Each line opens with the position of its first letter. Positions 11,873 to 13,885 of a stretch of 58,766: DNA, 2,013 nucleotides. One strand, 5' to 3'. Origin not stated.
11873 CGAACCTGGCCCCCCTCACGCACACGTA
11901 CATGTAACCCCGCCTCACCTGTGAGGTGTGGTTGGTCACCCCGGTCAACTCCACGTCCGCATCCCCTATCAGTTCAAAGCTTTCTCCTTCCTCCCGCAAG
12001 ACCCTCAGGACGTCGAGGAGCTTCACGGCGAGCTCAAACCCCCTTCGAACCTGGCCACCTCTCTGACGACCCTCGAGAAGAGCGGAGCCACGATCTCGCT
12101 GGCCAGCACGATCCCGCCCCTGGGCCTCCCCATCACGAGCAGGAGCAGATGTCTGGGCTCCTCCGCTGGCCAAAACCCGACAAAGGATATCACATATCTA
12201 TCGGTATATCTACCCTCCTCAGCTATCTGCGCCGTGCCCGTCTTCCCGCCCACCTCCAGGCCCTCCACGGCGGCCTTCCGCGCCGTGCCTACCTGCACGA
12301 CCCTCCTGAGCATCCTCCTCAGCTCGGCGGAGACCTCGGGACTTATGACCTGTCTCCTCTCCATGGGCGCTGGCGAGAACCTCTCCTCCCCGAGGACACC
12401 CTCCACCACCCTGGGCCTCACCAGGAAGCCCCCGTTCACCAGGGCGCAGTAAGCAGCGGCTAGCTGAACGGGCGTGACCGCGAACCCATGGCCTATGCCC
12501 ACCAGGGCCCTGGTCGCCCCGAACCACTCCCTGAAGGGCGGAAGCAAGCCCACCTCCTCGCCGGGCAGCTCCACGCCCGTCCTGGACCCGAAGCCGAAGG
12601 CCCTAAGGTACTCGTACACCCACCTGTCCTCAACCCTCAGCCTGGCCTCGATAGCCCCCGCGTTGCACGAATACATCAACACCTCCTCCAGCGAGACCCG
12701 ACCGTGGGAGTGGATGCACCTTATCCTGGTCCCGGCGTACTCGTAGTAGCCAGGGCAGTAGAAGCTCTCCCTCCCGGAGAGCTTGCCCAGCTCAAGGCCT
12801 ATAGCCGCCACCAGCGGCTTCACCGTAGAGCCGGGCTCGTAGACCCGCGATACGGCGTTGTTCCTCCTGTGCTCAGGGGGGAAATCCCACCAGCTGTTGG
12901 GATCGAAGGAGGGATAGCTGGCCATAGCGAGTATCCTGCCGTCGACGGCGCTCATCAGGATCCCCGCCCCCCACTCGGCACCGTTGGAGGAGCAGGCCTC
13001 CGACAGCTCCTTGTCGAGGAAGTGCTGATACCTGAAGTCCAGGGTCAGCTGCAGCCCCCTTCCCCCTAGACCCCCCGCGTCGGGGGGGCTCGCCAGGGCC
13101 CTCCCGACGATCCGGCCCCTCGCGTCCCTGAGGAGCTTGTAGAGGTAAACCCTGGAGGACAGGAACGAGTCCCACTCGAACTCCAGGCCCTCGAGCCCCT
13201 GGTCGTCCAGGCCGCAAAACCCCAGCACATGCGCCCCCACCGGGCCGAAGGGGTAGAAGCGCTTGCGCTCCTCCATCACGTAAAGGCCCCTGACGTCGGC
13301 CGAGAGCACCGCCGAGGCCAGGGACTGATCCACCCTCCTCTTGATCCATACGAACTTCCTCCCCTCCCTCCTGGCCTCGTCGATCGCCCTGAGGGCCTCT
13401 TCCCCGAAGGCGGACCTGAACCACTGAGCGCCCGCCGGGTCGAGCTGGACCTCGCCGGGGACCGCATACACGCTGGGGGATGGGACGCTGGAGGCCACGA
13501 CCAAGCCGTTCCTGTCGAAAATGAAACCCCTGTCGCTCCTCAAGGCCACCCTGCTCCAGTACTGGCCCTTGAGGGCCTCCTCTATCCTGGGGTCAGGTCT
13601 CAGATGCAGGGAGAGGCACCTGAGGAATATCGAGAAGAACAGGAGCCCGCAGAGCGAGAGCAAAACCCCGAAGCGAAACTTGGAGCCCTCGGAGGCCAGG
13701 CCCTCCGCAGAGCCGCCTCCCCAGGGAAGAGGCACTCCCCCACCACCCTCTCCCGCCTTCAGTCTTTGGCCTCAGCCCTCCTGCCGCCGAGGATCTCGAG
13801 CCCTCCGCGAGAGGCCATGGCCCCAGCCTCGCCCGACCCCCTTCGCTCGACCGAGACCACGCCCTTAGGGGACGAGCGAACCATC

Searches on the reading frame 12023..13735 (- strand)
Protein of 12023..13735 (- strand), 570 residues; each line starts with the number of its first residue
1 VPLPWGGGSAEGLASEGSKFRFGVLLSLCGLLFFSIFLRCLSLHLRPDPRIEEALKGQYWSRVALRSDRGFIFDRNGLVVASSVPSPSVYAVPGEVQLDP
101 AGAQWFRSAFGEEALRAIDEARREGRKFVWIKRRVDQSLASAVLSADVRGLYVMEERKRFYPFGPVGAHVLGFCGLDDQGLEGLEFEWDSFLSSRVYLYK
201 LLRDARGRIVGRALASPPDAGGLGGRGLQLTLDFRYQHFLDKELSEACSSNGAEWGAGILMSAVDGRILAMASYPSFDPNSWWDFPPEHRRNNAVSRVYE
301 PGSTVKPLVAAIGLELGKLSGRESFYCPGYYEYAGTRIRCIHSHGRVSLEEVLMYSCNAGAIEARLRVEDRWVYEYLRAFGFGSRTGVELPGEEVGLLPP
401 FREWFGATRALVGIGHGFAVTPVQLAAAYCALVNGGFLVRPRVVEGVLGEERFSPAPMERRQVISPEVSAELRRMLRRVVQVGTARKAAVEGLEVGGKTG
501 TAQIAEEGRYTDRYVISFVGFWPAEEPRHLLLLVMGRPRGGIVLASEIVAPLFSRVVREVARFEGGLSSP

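Call 66: search_protein_families(library=ncbifam, proteins=[window:12023-13735:-], max_evalue=1e-30)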
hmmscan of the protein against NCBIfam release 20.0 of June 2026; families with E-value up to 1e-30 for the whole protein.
window:12023-13735:- (570 aa): 5 families
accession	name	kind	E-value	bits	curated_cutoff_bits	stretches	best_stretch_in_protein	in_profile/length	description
TIGR02214.1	spoVD_pbp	equivalog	1.2e-102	344.3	688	1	25-562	6-556/636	stage V sporulation protein D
NF053573.1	PBP2_PenA_Neis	exception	2.2e-82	277.4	1105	1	18-557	24-557/572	peptidoglycan D,D-transpeptidase PBP2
TIGR03423.1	pbp2_mrdA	equivalog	4.1e-76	256.8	455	1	21-556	2-590/593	penicillin-binding protein 2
NF011685.0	PRK15105.1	subfamily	2.3e-68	231.2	737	1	24-562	31-559/588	peptidoglycan glycosyltransferase FtsI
NF038271.1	strep_PBP2X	exception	2.8e-32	111.8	1050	0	137-553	161-609/750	penicillin-binding protein PBP2X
